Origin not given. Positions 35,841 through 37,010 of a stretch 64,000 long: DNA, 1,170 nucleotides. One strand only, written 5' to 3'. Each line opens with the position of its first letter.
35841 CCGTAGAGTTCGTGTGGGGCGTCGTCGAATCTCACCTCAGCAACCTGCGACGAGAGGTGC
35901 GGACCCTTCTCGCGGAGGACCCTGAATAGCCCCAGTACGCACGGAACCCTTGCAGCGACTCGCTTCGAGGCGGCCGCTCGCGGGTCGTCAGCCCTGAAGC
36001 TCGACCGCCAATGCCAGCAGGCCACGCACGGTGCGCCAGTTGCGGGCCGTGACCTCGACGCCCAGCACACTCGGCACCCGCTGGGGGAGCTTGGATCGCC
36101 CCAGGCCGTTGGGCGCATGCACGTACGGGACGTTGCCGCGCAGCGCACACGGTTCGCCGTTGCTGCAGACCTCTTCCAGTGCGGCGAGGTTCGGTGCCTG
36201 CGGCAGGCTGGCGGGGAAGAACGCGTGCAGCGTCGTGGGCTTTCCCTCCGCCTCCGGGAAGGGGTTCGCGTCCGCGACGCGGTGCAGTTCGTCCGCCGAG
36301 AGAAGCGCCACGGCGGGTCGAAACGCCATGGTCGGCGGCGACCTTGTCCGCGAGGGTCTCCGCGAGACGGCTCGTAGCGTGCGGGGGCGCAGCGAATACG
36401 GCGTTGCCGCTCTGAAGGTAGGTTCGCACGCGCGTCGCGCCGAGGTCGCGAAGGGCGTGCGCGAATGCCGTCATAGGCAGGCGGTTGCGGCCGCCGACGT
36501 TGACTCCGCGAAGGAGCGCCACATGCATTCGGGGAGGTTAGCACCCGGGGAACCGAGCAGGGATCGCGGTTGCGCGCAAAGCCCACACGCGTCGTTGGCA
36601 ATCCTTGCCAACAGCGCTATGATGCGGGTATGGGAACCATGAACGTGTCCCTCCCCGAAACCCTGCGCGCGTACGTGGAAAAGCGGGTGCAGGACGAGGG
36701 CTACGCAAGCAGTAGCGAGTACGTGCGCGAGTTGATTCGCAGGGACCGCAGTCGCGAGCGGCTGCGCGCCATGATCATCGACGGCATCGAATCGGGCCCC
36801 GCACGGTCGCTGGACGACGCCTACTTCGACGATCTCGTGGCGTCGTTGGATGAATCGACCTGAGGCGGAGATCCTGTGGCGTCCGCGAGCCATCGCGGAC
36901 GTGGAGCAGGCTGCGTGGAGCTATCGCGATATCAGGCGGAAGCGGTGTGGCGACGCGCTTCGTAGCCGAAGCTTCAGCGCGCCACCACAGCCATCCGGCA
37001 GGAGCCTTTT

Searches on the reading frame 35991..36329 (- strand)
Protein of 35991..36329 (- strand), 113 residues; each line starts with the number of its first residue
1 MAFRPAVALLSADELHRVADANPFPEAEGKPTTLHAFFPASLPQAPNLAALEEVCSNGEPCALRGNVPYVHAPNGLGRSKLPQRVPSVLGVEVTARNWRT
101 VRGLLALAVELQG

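Call 87: search_protein_families(library=pfam, proteins=[window:35991-36329:-], max_evalue=0.001)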
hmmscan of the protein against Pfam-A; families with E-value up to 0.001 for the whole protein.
window:35991-36329:- (113 aa): 1 family
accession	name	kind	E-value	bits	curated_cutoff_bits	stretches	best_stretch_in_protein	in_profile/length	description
PF08002.16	DUF1697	-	2.2e-07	31.8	24.4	1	3-69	71-137/137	Protein of unknown function (DUF1697)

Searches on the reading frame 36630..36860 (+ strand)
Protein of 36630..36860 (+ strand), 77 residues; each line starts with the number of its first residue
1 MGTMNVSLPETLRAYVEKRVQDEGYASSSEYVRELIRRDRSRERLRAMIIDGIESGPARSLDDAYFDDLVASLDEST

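Call 87: search_protein_families(library=pfam, proteins=[window:36630-36860:+], max_evalue=0.001)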
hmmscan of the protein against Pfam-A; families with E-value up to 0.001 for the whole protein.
window:36630-36860:+ (77 aa): 1 family
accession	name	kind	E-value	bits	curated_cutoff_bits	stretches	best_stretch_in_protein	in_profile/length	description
PF03693.20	ParD_antitoxin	-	6.6e-05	23.7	21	1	6-67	7-73/81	Bacterial antitoxin of ParD toxin-antitoxin type II system and RHH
